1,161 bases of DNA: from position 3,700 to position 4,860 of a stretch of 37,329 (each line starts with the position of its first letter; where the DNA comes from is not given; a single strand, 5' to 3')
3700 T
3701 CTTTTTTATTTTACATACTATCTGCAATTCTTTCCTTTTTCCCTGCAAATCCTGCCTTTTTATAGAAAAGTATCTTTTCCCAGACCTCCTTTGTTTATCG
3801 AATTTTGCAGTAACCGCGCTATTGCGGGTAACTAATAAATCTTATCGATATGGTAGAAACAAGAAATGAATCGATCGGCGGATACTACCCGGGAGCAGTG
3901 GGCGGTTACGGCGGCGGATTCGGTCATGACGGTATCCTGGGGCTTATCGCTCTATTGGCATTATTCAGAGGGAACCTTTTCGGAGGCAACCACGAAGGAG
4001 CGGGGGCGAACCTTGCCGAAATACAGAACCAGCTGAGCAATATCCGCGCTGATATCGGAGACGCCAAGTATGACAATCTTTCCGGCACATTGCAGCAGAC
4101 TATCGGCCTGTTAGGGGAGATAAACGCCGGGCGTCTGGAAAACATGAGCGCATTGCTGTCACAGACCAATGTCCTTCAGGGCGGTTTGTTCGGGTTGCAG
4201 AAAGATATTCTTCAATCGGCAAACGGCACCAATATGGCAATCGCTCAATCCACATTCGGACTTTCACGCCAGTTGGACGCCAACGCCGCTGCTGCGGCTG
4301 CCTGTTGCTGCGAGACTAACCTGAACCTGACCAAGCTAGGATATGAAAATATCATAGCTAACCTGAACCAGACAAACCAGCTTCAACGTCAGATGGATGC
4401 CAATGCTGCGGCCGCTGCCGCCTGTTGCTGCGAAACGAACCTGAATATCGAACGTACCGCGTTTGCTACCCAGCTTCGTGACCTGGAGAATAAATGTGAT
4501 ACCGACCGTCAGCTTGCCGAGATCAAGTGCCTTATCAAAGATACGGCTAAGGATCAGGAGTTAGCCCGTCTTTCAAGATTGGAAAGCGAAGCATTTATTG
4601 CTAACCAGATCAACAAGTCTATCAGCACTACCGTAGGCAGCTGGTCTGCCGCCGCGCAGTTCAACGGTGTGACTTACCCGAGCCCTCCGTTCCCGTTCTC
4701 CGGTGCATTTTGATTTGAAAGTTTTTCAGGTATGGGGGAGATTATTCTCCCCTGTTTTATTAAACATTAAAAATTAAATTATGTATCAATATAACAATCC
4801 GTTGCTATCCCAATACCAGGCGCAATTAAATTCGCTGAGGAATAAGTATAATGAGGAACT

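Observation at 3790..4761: Stand-alone gene for a protein with twin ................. motifs conserved at protein level but not DNA level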

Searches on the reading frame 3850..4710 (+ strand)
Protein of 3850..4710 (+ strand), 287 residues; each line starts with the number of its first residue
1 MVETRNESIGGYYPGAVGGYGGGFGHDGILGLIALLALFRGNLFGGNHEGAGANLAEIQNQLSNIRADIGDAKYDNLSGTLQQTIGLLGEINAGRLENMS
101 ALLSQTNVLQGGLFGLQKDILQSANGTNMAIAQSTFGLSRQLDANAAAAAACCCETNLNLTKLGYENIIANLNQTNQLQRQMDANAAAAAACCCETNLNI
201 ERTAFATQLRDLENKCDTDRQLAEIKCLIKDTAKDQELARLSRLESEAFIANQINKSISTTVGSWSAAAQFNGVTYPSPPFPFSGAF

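Call 3: search_protein_families(library=pfam, proteins=[window:3850-4710:+], max_evalue=1)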
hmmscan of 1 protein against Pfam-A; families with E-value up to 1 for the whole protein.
window:3850-4710:+ (287 aa): 1 family
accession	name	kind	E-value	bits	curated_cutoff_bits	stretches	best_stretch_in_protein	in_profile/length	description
PF09304.16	Cortex-I_coil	-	0.53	11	60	1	206-252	43-90/107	Cortexillin coiled-coil region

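Call 4: search_protein_families(library=phrogs, proteins=[window:3850-4710:+], max_evalue=0.01)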
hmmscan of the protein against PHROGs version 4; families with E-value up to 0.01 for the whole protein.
window:3850-4710:+ (287 aa): 3 families
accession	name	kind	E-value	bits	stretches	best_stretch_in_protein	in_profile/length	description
phrog_9288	-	unknown function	1.1e-08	36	2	15-164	9-165/234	-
phrog_16490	-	unknown function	4.5e-05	24.2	1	16-196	24-178/286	-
phrog_8119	-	unknown function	0.0015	19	1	10-206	79-283/332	-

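Call 5: find_homologous_proteins(query=window:3850-4710:+, max_evalue=0.001)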
Query window:3850-4710:+ (287 aa): 63 proteins with E <= 0.001 among 2243 candidates.
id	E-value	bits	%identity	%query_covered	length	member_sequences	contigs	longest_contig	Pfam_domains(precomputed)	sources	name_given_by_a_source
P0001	8.5e-177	604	96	100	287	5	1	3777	-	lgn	-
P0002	4.4e-153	526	82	100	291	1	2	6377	-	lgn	-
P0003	9.0e-99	348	67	86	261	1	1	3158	-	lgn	-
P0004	2.6e-89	317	63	90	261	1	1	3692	-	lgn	-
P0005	6.6e-86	306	58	89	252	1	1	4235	-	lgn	-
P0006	7.9e-80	286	56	89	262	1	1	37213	-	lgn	-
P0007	3.3e-79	284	57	87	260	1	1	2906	-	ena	-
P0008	6.5e-79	283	54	90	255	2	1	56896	-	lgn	-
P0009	2.8e-78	281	53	88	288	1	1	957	-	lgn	-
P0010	1.4e-77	279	52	89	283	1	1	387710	-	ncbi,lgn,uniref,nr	ncbi:hypothetical protein IR083_20875 [Dysgonomonas sp. GY75]|uniref:hypothetical protein n=1 Tax=Dy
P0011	5.2e-77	277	54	86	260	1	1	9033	-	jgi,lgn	jgi:hypothetical protein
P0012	4.7e-73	264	49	99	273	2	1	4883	-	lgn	-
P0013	3.3e-68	248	47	99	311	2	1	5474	-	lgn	-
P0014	1.3e-67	246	44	91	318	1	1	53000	-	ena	-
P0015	1.7e-66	243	45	89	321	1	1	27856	-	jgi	jgi:hypothetical protein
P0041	3.5e-26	110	37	90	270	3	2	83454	-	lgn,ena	-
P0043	7.4e-13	67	32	78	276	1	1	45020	-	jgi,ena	-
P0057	1.3e-4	40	26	31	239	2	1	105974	-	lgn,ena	-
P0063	9.2e-4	37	35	19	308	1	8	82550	-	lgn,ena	-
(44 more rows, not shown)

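Call 6: search_dna_similar(query=window:3850-4710:+, collection=phages, mode=protein, max_evalue=0.001, max_rows=30)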
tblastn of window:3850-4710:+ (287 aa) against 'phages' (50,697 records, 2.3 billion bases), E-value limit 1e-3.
No match.

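Call 13: find_encoding_contigs(protein=P0006, flank=10000, max_places=2)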
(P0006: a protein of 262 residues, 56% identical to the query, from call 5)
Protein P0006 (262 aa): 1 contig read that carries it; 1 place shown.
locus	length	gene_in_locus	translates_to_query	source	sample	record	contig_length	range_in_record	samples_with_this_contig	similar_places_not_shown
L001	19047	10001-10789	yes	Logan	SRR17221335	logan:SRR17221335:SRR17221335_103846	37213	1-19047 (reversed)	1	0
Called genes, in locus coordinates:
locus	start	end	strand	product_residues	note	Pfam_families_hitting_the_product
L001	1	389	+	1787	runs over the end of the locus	PF20155:TMP_3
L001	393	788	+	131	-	PF18925:DUF5675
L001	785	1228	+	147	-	-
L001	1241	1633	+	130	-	-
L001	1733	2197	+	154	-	-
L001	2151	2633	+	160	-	-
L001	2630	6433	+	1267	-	-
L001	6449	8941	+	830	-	-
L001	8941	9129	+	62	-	-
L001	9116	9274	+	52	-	-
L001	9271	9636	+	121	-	-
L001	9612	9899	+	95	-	-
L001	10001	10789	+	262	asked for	-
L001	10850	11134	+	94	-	-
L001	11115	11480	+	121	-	-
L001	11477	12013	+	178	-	-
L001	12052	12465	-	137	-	-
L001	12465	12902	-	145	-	PF14902:DUF4494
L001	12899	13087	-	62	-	-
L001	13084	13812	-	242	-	-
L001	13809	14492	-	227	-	-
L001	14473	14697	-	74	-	PF11753:DUF3310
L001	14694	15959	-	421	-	-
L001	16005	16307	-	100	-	-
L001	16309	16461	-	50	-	-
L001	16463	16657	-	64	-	-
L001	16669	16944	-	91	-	-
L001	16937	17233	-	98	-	-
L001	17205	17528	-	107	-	-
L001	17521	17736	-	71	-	-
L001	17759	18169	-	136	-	-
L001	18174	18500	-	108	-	-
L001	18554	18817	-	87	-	-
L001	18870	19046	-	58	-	?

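Call 14: find_encoding_contigs(protein=P0010, flank=10000, max_places=2)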
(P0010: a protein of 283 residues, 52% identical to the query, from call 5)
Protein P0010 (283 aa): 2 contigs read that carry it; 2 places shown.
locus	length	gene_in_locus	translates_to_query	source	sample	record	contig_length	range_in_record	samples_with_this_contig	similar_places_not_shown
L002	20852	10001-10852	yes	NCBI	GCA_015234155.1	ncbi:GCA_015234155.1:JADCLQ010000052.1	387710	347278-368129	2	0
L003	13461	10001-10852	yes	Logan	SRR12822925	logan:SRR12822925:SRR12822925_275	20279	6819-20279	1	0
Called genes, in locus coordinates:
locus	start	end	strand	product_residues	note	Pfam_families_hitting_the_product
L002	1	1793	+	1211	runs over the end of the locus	-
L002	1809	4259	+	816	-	-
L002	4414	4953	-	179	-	-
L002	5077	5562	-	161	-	-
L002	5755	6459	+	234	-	-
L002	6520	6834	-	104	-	PF13443:HTH_26, PF13693:HTH_35 (weak), PF01381:HTH_3 (weak)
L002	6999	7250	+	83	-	-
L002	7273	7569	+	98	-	-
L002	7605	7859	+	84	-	-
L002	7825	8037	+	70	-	-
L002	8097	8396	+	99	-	-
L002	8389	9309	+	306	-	PF13102:Phage_int_SAM_5 (faint), PF00589:Phage_integrase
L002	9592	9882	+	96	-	PF08299:Bac_DnaA_C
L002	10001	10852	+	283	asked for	-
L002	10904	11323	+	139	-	-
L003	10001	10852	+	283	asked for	-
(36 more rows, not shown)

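Call 16: find_encoding_contigs(protein=P0008, flank=10000, max_places=1)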
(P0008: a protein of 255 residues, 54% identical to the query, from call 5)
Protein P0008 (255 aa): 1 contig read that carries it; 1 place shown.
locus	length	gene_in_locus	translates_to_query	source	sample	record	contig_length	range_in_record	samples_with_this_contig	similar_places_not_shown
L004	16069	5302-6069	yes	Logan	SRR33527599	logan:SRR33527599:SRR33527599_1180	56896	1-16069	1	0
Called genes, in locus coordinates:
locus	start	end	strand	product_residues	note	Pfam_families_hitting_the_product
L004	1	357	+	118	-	?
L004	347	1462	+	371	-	-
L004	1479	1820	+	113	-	-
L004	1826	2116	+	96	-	-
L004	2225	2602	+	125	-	-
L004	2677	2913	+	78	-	-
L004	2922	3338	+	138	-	-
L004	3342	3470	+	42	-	-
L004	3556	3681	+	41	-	-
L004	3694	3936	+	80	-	-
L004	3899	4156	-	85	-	-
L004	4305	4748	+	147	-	-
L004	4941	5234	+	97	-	-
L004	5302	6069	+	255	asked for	-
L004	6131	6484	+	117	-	-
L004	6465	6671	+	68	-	-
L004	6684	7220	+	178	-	-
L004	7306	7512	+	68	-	-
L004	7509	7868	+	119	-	-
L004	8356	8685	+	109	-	-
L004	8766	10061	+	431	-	PF18847:LPD29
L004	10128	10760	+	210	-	PF00533:BRCT, PF16589:BRCT_2 (faint), PF12738:PTCB-BRCT (faint), PF00533:BRCT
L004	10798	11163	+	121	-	-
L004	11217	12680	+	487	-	PF13708:DUF4942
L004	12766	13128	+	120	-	-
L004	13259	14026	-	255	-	PF05367:Phage_endo_I (weak), PF08722:Tn7_TnsA-like_N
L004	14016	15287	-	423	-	PF00817:IMS, PF11799:IMS_C, PF13438:DUF4113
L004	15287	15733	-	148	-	PF00717:Peptidase_S24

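Call 17: find_encoding_contigs(protein=P0014, flank=10000, max_places=1)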
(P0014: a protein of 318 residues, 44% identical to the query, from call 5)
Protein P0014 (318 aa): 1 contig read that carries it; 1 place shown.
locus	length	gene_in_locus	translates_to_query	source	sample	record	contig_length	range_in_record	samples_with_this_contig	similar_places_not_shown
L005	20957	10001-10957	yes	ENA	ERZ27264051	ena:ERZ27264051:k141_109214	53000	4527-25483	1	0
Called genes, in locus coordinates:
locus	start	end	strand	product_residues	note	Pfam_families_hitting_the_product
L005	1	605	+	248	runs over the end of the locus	-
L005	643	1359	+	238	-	-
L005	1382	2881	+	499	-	-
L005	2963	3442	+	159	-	-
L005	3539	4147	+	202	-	-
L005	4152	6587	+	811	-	PF13306:LRR_5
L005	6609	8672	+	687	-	PF27308:XkdV_N (faint)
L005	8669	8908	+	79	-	-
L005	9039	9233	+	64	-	-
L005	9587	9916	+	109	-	PF12728:HTH_17 (weak)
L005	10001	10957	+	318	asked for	-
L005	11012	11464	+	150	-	-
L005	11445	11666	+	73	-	-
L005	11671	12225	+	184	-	-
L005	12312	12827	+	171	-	-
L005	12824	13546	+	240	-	-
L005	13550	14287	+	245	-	-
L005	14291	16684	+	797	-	-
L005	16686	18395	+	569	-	PF13306:LRR_5, PF13855:LRR_8 (faint), PF13306:LRR_5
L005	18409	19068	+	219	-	-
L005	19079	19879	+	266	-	-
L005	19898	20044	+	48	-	-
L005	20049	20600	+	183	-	-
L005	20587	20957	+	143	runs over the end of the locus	-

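Call 19: search_protein_families(library=ncbifam, proteins=[window:3850-4710:+], max_evalue=0.1)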
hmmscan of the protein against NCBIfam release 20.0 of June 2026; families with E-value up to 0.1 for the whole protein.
window:3850-4710:+ (287 aa): 1 family
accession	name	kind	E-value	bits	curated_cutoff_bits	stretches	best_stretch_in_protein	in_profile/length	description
NF009344.0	PRK12705.1-1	equivalog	0.029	12.9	831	1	150-247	125-222/572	hypothetical protein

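Call 23: predict_structure(alignment_id=A1)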
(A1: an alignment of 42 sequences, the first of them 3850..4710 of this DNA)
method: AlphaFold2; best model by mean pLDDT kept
length: 287 residues; sequences in the alignment: 42
mean_pLDDT: 72.7   pTM: 0.31
mean pLDDT of the five models: 72.7, 70.3, 69.6, 68.7, 67.6
residues with pLDDT >= 90: 0; 70-90: 228; 50-70: 28; < 50: 31
segments of 3 or more residues with pLDDT < 50: 1-26, 284-287
pLDDT, mean of each block of 10 residues (from residue 1): 38 35 46 76 76 77 66 79 81 76 81 78 74 75 79 79 86 87 80 79 80 75 78 80 82 74 68 68 49
secondary structure, 60 per line:
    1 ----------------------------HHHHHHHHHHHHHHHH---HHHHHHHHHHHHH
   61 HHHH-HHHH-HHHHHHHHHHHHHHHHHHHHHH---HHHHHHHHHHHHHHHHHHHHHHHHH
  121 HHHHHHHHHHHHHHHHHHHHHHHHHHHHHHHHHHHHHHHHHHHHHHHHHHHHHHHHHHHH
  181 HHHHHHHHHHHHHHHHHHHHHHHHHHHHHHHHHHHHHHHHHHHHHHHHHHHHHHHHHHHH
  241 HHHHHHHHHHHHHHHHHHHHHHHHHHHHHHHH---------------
elements in order: H29-44 H48-64 H66-69 H71-92 H96-272

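Call 26: fold_search(model_id=the predicted structure, library=pdb)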
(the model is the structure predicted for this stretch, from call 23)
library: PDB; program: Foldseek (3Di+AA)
matches with E <= 10: 310; with E <= 0.001: 0
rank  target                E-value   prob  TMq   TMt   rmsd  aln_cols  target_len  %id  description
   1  9dm3_MODEL_1_A        4.0e-02  0.99  0.23  0.41   5.0       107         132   15  De novo design of proteins that bind naphthalenediimides, powerful photooxidants with tunable photophysical pr (released 2025-03-05)
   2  4xek_A                6.3e-02  0.97  0.23  0.39   5.8       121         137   16  Pyk2-FAT domain in complex with leupaxin LD4 motif (released 2015-12-30)
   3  1ow6_B                1.1e-01  0.89  0.23  0.38   8.9       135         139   12  Paxillin LD4 motif bound to the Focal Adhesion Targeting (FAT) domain of the Focal Adhesion Kinase (released 2003-10-21)
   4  9min_D                1.3e-01  0.94  0.24  0.44   5.0       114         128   15  Structure of a designed minibinder to NYESO1-A*02:01 (released 2025-08-06)
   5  1ktm_MODEL_1_A        1.5e-01  0.98  0.26  0.47   4.6       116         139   12  SOLUTION STRUCTURE OF FAT DOMAIN OF FOCAL ADHESION KINASE (released 2003-01-16)
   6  6w6x_A                1.5e-01  0.97  0.22  0.45   6.3       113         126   12  Crystal Structure of ABLE Apo-protein (released 2020-08-26)
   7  5f28_G                1.6e-01  0.90  0.23  0.40   5.6       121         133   12  Crystal structure of FAT domain of Focal Adhesion Kinase (FAK) bound to the transcription factor MEF2C (released 2016-07-13)
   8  3u3f_C                1.7e-01  0.87  0.22  0.41   5.7       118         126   14  Structural basis for the interaction of Pyk2 PAT domain with paxillin LD motifs (released 2012-10-24)
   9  3gm3                  1.7e-01  0.80  0.18  0.36   8.0       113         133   13  Crystal Structure of the Focal Adhesion Targeting (FAT) Domain of Pyk2 (released 2009-05-05)
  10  4xef_D                1.8e-01  0.87  0.23  0.39   5.7       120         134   14  Pyk2-FAT complexed with Leupaxin LD motif LD1 (released 2015-12-23)
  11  9min_I                2.0e-01  0.94  0.25  0.47   4.6       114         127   15  Structure of a designed minibinder to NYESO1-A*02:01 (released 2025-08-06)
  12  4xev_D                2.0e-01  0.87  0.23  0.38   5.9       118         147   15  Fusion of Pyk2-FAT domain with Leupaxin LD1 motif, complexed with Leupaxin LD4 peptide (released 2015-12-30)
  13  3gm1_A                2.0e-01  0.75  0.18  0.34   8.1       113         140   13  Crystal Structure of the Focal Adhesion Targeting (FAT) Domain of Pyk2 in Complex with Paxillin LD4 Motif-Derived Pept (released 2009-05-05)
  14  7a73                  2.1e-01  0.97  0.25  0.22   4.6       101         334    8  Crystal structure of the two-domain cyclophilinA from Anabaena sp. (released 2021-10-06)
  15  4xev_A                2.1e-01  0.85  0.22  0.37   5.7       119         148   14  Fusion of Pyk2-FAT domain with Leupaxin LD1 motif, complexed with Leupaxin LD4 peptide (released 2015-12-30)
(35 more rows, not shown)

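Call 27: fold_search(model_id=the predicted structure, library=viral)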
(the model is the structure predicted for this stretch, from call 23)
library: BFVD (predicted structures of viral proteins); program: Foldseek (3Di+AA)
matches with E <= 10: 312; with E <= 0.001: 0
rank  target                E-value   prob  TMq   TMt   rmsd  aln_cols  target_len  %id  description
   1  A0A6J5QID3            5.5e-02  0.94  0.33  0.19  28.6       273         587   20  Uncharacterized protein [uncultured Caudovirales phage]
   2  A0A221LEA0            1.5e-01  0.75  0.28  0.31  26.2       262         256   13  (no name in the UniProt tables at hand)
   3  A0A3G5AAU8            1.7e-01  0.97  0.25  0.31   5.9       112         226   20  Uncharacterized protein [Hyperionvirus sp.]
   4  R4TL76                1.9e-01  0.95  0.20  0.57   4.6        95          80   16  Uncharacterized protein [Halogranum tailed virus 1]
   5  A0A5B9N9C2            1.9e-01  0.90  0.28  0.08  10.8       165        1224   15  Hinge connector of long tail fiber distal connector [Aeromonas phage 4_4572]
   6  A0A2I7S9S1            2.2e-01  0.99  0.26  0.58   2.3        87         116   15  (no name in the UniProt tables at hand)
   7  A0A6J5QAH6            2.3e-01  0.94  0.26  0.15   4.1       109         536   16  Uncharacterized protein [uncultured Caudovirales phage]
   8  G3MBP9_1              2.4e-01  0.97  0.26  0.06   4.7       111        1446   18  Gp183 [Bacillus phage G]
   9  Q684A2                2.6e-01  0.85  0.22  0.47   5.6       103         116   14  (no name in the UniProt tables at hand)
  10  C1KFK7                3.3e-01  0.98  0.29  0.63   3.2       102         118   10  Uncharacterized protein [Lactobacillus phage Lb338-1]
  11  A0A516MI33            3.4e-01  0.93  0.23  0.47   6.1       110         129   21  (no name in the UniProt tables at hand)
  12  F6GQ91                4.3e-01  0.90  0.28  0.50   5.0       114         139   13  ORF88 [white sturgeon herpesvirus 2]
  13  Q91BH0                4.3e-01  0.75  0.24  0.17   5.1       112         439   13  Apoptotic suppressor protein [Spodoptera litura multicapsid nucleopolyhedrovirus]
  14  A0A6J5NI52            4.6e-01  0.85  0.28  0.44   4.8       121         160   12  Uncharacterized protein [uncultured Caudovirales phage]
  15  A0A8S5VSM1            4.9e-01  0.47  0.30  0.13  32.5       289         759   16  (no name in the UniProt tables at hand)
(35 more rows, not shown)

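Call 30: search_solved_structures(query=A1, max_evalue=1)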
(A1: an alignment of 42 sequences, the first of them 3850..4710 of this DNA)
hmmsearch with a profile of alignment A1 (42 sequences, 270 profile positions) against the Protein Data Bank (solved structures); distinct sequences matched with E-value up to 1: 3.
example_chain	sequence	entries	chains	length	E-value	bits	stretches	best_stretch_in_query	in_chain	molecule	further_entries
8fed_B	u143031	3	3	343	0.01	18.4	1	79-158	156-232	Virulence factor Mce family protein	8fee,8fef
7o3v_A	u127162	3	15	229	0.094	15.2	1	25-156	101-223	TrwJ protein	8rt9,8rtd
4zrj_B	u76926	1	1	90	0.47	12.9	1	197-255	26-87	Merlin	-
